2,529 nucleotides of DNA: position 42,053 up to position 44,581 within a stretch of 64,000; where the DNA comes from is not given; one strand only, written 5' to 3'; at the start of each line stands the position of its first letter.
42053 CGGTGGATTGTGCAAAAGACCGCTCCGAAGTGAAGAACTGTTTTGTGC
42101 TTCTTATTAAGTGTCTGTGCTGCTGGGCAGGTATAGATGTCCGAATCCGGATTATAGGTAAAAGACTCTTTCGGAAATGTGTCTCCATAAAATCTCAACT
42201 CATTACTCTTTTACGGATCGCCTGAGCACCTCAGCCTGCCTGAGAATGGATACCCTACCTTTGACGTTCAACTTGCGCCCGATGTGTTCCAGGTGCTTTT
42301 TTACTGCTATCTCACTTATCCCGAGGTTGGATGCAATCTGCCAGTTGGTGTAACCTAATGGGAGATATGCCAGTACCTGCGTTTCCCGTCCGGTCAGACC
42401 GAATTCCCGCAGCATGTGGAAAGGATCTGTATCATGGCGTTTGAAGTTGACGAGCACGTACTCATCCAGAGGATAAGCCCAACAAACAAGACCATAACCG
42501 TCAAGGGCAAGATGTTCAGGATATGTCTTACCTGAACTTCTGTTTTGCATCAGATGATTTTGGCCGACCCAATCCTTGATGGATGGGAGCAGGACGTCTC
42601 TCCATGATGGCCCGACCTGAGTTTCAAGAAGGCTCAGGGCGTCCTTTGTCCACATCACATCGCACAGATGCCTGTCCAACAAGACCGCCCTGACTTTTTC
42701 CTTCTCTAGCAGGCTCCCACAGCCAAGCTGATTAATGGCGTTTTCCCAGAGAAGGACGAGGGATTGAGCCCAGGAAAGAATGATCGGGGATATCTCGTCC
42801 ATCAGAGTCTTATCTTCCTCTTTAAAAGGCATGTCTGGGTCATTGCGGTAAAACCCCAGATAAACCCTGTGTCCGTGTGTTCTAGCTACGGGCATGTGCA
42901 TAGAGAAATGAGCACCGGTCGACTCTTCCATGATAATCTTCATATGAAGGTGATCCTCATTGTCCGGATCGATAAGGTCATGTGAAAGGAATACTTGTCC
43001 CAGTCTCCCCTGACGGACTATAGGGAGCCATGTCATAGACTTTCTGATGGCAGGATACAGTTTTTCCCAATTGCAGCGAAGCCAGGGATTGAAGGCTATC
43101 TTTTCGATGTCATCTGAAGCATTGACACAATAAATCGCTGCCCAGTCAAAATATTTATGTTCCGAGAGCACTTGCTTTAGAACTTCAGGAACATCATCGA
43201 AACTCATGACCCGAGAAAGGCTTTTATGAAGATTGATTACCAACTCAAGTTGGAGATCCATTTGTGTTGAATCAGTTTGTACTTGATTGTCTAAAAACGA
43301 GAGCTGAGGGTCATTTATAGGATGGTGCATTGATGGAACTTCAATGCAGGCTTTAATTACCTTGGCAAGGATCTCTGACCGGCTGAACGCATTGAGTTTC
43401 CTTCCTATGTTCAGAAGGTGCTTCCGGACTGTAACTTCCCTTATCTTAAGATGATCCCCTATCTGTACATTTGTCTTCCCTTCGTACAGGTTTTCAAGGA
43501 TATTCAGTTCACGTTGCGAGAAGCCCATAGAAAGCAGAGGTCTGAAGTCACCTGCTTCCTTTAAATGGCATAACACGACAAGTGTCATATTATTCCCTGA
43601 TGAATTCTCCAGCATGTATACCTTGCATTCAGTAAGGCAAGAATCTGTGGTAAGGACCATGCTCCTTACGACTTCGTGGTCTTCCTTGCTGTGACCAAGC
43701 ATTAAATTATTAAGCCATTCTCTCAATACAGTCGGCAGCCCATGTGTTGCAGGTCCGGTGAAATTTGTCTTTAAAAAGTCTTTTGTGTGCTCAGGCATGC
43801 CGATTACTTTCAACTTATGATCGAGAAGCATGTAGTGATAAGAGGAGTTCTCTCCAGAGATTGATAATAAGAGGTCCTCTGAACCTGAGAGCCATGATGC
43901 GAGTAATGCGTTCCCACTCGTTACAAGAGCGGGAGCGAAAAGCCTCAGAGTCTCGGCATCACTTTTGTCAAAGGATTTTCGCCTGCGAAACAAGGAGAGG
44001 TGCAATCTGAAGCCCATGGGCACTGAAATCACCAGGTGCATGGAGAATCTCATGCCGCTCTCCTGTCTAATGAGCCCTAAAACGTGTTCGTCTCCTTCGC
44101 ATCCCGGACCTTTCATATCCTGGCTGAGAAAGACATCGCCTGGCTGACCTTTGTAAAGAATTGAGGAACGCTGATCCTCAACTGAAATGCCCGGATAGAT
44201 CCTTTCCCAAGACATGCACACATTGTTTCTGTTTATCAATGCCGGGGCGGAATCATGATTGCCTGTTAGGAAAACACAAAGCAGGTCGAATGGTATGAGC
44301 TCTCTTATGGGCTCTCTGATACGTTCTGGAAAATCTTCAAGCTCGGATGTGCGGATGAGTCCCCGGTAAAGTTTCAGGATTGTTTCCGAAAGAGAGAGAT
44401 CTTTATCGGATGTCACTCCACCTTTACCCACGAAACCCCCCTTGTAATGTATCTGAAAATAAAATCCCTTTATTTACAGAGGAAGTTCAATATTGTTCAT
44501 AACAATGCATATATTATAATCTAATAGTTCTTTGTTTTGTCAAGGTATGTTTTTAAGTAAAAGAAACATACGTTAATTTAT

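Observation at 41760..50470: AT-rich accessory island (tandem-LuxR regulator plus three lipoproteins) bounded by an IS remnant and a decayed gene-end duplicate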

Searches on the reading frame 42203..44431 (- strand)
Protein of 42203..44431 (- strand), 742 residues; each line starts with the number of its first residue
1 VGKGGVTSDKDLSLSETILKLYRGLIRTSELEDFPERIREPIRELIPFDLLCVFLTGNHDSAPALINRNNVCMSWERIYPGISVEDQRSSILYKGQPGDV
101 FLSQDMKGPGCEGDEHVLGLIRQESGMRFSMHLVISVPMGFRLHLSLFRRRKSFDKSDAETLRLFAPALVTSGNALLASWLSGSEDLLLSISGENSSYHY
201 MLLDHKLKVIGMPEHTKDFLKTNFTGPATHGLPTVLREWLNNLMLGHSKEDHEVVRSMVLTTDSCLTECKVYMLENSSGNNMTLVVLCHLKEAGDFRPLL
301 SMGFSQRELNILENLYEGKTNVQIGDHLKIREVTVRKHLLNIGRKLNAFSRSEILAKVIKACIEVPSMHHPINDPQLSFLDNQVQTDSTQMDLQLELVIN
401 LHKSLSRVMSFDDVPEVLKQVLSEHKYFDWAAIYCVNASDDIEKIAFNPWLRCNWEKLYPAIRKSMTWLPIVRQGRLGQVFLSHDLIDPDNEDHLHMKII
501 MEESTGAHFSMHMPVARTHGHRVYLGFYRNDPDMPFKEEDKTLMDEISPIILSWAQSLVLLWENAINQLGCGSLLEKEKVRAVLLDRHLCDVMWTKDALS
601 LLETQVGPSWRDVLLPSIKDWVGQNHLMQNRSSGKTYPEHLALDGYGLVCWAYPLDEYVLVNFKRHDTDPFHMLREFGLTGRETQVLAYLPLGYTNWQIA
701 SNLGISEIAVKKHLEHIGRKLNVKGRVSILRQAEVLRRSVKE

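Call 3: search_protein_families(library=pfam, proteins=[window:42203-44431:-], max_evalue=0.01)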
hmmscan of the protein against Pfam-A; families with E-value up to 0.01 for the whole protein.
window:42203-44431:- (742 aa): 4 families
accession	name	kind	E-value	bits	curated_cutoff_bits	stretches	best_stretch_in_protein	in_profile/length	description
PF00196.25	GerE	-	1.5e-30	105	23.5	2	679-731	3-55/57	Bacterial regulatory proteins, luxR family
PF08281.18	Sigma70_r4_2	-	0.0017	18.4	25.7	0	693-715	26-48/54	Sigma-70, region 4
PF21476.4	PF0610-like_N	-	0.0024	18.5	33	0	698-726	19-47/50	PF0610-like, N-terminal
PF04545.22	Sigma70_r4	-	0.0043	17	24.1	0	306-339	7-41/50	Sigma-70, region 4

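Call 4: search_protein_families(library=ncbifam, proteins=[window:42203-44431:-], max_evalue=0.01)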
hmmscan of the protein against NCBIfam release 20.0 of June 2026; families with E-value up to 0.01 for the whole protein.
window:42203-44431:- (742 aa): 20 families
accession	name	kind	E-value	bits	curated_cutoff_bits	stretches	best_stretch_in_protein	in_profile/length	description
TIGR03020.2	EpsA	equivalog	1.1e-21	77.7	170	2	677-728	189-240/247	XrtB/PEP-CTERM-associated transcriptional regulator EpsA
NF007708.0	PRK10403.1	equivalog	9.7e-18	64.4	343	2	667-728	147-203/215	nitrate/nitrite response regulator protein NarP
NF047785.1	respo_reg_MadR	equivalog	4.2e-17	62.2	300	2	304-356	149-201/209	MadR family response regulator transcription factor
NF007505.1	PRK10100.1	equivalog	1.2e-16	61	250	2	671-728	137-194/204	biofilm master transcriptional regulator CsgD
NF003420.0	PRK04841.1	equivalog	1.7e-14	52.8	537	2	655-736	816-896/903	HTH-type transcriptional regulator MalT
NF052366.1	photon_PedR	equivalog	4e-14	52.5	120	2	304-355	3-54/74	photosynthetic electron transport-dependent transcriptional regulator PedR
NF007935.0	PRK10651.1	equivalog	7.7e-14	51.4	250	2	678-728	155-205/216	two-component system response regulator NarL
NF011896.0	PRK15369.1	equivalog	3.1e-13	49.8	242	2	305-357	151-203/211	two component system response regulator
NF052445.1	RespRegMctR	equivalog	7.5e-13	48.4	300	2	678-731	144-197/205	two-component system response regulator MctR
TIGR03541.1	reg_near_HchA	equivalog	3.5e-11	43.1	215.6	2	678-732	171-225/232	PA1136 family autoinducer-binding transcriptional regulator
NF007561.1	PRK10188.1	equivalog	8.5e-11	41.7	350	1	284-354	162-230/240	quorum-sensing transcriptional regulator SdiA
NF041830.1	RR_TF_ErdR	exception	1.7e-09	37.8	390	1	679-728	151-200/213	response regulator transcription factor ErdR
NF041673.1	transregRamA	equivalog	2.6e-09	36.6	500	2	678-728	218-268/280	acetate metabolism transcriptional regulator RamA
NF007403.0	PRK09935.1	equivalog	1.8e-07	31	271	1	661-733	132-204/210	fimbria biosynthesis transcriptional regulator FimZ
NF011940.0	PRK15411.1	equivalog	7.1e-07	29.2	162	1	299-359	133-192/207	transcriptional regulator RcsA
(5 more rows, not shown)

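Call 15: find_homologous_proteins(query=window:42203-44431:-, max_evalue=0.001)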
Query window:42203-44431:- (742 aa): 14 proteins with E <= 0.001 among 8000 candidates.
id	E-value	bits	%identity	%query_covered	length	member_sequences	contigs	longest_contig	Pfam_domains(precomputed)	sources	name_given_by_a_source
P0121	0.0e+0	1718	100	100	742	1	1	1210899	PF00196.26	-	-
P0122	3.7e-281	953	58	99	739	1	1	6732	PF00196.26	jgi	jgi:DNA-binding NarL/FixJ family response regulator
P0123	1.1e-272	925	55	99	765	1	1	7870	PF00196.26,PF08281.19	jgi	jgi:DNA-binding NarL/FixJ family response regulator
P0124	3.3e-254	864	53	100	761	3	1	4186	PF13384.13,PF00196.26,PF04545.23,PF08281.19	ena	-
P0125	9.3e-246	836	51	99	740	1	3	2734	PF00196.26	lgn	-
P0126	1.3e-245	835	52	99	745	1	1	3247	PF13384.13,PF00196.26,PF04545.23,PF08281.19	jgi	jgi:DNA-binding NarL/FixJ family response regulator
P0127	3.5e-242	824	51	100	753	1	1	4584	PF00196.26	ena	-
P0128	1.1e-239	816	50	99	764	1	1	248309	PF00196.26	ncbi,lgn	-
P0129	6.5e-236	803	49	98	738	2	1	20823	PF00196.26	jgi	jgi:DNA-binding NarL/FixJ family response regulator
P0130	1.8e-235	802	50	100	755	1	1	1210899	PF13384.13,PF04967.19,PF00196.26,PF04545.23,PF08281.19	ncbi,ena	-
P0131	1.8e-233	795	50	99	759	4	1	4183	PF00196.26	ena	-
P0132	1.9e-226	772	46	100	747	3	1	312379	PF00196.26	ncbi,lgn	ncbi:MAG TPA: helix-turn-helix transcriptional regulator [Desulfomonilia bacterium]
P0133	4.4e-213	728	46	98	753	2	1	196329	PF04967.19,PF00196.26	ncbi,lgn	-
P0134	1.6e-100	356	50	47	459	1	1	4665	PF00196.26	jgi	jgi:DNA-binding CsgD family transcriptional regulator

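Call 16: find_encoding_contigs(protein=P0130, flank=10000, max_places=3)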
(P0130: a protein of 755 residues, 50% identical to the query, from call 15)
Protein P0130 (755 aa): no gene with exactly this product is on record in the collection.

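Call 17: find_encoding_contigs(protein=P0128, flank=10000, max_places=3)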
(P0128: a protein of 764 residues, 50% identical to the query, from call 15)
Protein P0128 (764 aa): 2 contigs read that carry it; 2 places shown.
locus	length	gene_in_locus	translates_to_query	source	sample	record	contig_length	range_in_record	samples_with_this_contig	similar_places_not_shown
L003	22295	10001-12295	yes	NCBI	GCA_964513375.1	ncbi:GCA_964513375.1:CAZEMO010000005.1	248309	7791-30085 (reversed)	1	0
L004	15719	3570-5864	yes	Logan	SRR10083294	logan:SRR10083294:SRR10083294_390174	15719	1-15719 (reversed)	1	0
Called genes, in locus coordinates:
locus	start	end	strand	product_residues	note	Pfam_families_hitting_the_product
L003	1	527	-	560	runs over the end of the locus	PF13625:Helicase_C_3, PF04851:ResIII, PF16203:ERCC3_RAD25_C, PF00271:Helicase_C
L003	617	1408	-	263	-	PF00398:RrnaAD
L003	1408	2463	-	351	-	PF00814:TsaD, PF22521:HypF_C_2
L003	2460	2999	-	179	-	PF00156:Pribosyltran, PF14681:UPRTase (weak)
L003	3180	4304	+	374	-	PF13433:Peripla_BP_5, PF13458:Peripla_BP_6, PF01094:ANF_receptor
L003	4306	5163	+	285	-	PF02653:BPD_transp_2, PF01032:FecCD (weak)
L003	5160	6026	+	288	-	PF02653:BPD_transp_2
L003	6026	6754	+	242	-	PF13175:AAA_15 (faint), PF00005:ABC_tran, PF13304:AAA_21 (weak)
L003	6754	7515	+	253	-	PF00005:ABC_tran, PF13304:AAA_21 (faint), PF12399:BCA_ABC_TP_C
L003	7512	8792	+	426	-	PF14535:AMP-binding_C_2 (weak)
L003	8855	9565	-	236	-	PF13229:Beta_helix, PF05048:NosD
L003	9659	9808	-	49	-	-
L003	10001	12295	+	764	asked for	PF00196:GerE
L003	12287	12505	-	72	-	PF07238:PilZ (weak)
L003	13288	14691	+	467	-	PF18998:Flg_new_2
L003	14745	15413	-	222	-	PF05148:Methyltransf_8 (faint), PF01209:Ubie_methyltran, PF13489:Methyltransf_23, PF02353:CMAS (weak), PF13847:Methyltransf_31, PF08241:Methyltransf_11, PF08242:Methyltransf_12, PF13649:Methyltransf_25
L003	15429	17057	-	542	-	PF02401:LYTB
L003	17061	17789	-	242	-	PF01479:S4, PF01728:FtsJ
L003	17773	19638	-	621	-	PF13292:DXP_synthase_N, PF02775:TPP_enzyme_C (weak), PF02779:Transket_pyr, PF02780:Transketolase_C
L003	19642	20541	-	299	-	PF00348:polyprenyl_synt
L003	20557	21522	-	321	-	PF13406:SLT_2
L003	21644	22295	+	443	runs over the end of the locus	PF00289:Biotin_carb_N, PF02222:ATP-grasp, PF02655:ATP-grasp_3 (weak), PF02786:CPSase_L_D2, PF07478:Dala_Dala_lig_C (weak), PF02785:Biotin_carb_C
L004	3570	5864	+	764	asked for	PF00196:GerE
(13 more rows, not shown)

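Call 18: find_encoding_contigs(protein=P0132, flank=10000, max_places=3)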
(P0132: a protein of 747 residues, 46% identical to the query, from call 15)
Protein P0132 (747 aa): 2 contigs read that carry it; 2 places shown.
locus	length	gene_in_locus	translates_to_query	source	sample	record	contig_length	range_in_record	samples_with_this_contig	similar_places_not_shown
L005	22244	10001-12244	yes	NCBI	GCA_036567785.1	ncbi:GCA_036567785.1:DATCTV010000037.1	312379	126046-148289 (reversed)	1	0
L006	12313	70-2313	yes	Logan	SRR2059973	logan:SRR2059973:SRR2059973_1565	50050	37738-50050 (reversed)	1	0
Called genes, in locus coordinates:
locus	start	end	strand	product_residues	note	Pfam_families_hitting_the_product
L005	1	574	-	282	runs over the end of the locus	PF13476:AAA_23 (faint), PF02463:SMC_N (faint), PF13175:AAA_15 (faint), PF00005:ABC_tran, PF13304:AAA_21 (weak)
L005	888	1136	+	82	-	-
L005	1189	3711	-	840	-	PF00690:Cation_ATPase_N, PF00122:E1-E2_ATPase, PF00702:Hydrolase, PF13246:Cation_ATPase, PF00689:Cation_ATPase_C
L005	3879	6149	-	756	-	PF00989:PAS, PF13188:PAS_8, PF13426:PAS_9, PF02518:HATPase_c, PF00072:Response_reg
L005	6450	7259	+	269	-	-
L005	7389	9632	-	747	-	PF03417:AAT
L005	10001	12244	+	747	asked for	PF00196:GerE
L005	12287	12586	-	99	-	PF07238:PilZ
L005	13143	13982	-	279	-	PF01243:PNPOx_N (weak)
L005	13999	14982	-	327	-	PF13353:Fer4_12, PF14697:Fer4_21 (faint), PF12797:Fer4_2 (faint), PF00037:Fer4 (weak), PF12837:Fer4_6 (faint), PF12838:Fer4_7, PF13187:Fer4_9 (weak), PF04055:Radical_SAM, +2 more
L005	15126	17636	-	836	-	PF02901:PFL-like, PF01228:Gly_radical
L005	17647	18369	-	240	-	PF00392:GntR, PF07840:FadR_C, PF07729:FCD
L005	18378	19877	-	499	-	PF00890:FAD_binding_2 (faint), PF01266:DAO (faint), PF01593:Amino_oxidase, PF07992:Pyr_redox_2 (faint), PF12831:FAD_oxidored (weak), PF13450:NAD_binding_8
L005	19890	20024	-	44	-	-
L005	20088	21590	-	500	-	PF00890:FAD_binding_2, PF01134:GIDA (faint), PF01266:DAO (weak), PF01593:Amino_oxidase, PF01946:Thi4 (faint), PF03486:HI0933_like (faint), PF12831:FAD_oxidored (weak), PF13450:NAD_binding_8, +1 more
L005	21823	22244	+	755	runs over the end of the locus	PF01055:Glyco_hydro_31_2nd, PF21365:Glyco_hydro_31_3rd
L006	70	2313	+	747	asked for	PF00196:GerE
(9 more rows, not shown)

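Call 21: search_protein_families(library=pfam, proteins=[L003:12287-12505:-, L005:12287-12586:-, L003:13288-14691:+, L003:8855-9565:-], max_evalue=10)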
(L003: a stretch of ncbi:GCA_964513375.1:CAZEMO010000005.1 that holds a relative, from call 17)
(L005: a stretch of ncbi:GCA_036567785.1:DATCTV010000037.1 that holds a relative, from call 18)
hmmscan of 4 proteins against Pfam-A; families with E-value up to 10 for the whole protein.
L003:12287-12505:- (72 aa): 1 family
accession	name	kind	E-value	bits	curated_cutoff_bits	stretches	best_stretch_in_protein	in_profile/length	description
PF07238.19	PilZ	-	4.6e-07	30.5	22.5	1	2-58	26-87/102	PilZ domain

L005:12287-12586:- (99 aa): 1 family
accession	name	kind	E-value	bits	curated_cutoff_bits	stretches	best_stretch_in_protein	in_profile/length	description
PF07238.19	PilZ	-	2.2e-08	34.8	22.5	1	3-91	1-92/102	PilZ domain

L003:13288-14691:+ (467 aa): 3 families
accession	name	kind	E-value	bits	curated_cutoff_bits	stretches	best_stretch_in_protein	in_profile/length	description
PF18998.6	Flg_new_2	-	2.5e-15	56.6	23.6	1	43-110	4-72/73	Divergent InlB B-repeat domain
PF02941.21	FeThRed_A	-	0.12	12.9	25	1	226-274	4-51/67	Ferredoxin thioredoxin reductase variable alpha chain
PF24514.1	SpaA_4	-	1.9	9.8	27.3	1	35-113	23-96/107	Prealbumin-like fold domain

L003:8855-9565:- (236 aa): 3 families
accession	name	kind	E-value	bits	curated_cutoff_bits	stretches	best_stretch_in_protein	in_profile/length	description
PF13229.12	Beta_helix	-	1.8e-16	60.6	25.9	2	50-178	14-148/158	Right handed beta helix region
PF05048.19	NosD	-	1.8e-15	57.4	23.6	1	59-236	14-165/212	Periplasmic copper-binding protein (NosD)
PF12708.12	Pect-lyase_RHGA_epim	-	0.00049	20.4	27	1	50-164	102-206/213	Rhamnogalacturonase A/epimerase, pectate lyase-like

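Call 22: find_encoding_contigs(protein=P0133, flank=10000, max_places=2)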
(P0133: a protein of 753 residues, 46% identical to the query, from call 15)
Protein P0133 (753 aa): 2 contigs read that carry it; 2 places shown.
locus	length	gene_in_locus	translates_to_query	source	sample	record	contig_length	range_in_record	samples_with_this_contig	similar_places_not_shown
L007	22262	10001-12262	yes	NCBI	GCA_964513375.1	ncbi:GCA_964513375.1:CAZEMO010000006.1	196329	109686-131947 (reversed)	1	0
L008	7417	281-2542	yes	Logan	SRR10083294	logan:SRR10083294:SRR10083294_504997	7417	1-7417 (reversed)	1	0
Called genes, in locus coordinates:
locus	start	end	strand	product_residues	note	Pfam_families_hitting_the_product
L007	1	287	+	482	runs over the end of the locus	PF07690:MFS_1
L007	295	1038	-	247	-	PF01061:ABC2_membrane, PF12679:ABC2_membrane_2 (weak), PF12698:ABC2_membrane_3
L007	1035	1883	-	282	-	PF13175:AAA_15 (faint), PF00005:ABC_tran, PF13304:AAA_21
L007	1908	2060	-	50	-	-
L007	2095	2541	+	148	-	PF06610:AlaE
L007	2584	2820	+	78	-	-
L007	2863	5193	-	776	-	PF00989:PAS, PF13188:PAS_8, PF13426:PAS_9, PF02518:HATPase_c, PF00072:Response_reg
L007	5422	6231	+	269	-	-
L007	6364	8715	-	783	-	PF03417:AAT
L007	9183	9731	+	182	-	-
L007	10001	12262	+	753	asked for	PF00196:GerE, PF04967:HTH_10 (faint), PF00196:GerE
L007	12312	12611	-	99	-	PF07238:PilZ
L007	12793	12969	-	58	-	-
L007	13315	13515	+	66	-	-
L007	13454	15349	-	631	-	PF14321:DUF4382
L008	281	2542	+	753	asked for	PF00196:GerE, PF04967:HTH_10 (faint), PF00196:GerE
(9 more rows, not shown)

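Call 23: find_encoding_contigs(protein=P0129, flank=10000, max_places=2)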
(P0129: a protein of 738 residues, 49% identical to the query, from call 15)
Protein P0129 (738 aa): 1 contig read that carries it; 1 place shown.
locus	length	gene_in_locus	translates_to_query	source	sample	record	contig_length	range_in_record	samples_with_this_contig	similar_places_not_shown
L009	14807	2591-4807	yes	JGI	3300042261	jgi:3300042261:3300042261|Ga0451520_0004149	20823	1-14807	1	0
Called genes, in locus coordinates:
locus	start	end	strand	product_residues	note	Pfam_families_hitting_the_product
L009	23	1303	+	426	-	PF00501:AMP-binding (faint), PF14535:AMP-binding_C_2 (faint)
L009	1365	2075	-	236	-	PF13229:Beta_helix (faint), PF05048:NosD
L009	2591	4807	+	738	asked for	PF00196:GerE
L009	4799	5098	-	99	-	PF07238:PilZ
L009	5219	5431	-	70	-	-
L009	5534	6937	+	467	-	PF18998:Flg_new_2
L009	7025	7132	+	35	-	-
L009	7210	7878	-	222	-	PF01209:Ubie_methyltran, PF02353:CMAS (weak), PF13489:Methyltransf_23, PF13847:Methyltransf_31, PF08241:Methyltransf_11, PF08242:Methyltransf_12, PF13649:Methyltransf_25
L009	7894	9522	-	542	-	PF02401:LYTB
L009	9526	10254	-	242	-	PF01479:S4, PF01728:FtsJ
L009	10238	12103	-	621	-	PF13292:DXP_synthase_N, PF02775:TPP_enzyme_C (weak), PF00676:E1_dh (faint), PF02779:Transket_pyr, PF02780:Transketolase_C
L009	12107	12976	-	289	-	PF00348:polyprenyl_synt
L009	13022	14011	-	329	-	PF13406:SLT_2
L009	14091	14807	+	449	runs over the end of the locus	PF00289:Biotin_carb_N, PF02655:ATP-grasp_3 (weak), PF02786:CPSase_L_D2, PF02222:ATP-grasp (weak), PF07478:Dala_Dala_lig_C (weak), PF02785:Biotin_carb_C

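Call 24: find_encoding_contigs(protein=P0122, flank=10000, max_places=2)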
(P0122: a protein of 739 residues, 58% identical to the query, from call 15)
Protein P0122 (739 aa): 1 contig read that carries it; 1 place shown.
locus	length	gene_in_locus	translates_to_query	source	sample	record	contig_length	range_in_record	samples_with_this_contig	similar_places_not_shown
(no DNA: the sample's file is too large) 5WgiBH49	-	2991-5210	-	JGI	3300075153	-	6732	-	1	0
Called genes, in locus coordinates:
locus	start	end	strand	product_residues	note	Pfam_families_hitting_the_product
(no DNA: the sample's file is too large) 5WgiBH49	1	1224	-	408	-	?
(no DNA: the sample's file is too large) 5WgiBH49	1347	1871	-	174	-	PF06938:DUF1285_N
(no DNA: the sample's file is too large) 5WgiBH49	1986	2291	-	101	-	PF07238:PilZ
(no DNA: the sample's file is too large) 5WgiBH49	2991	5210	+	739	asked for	PF00196:GerE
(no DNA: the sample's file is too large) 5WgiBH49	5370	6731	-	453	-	?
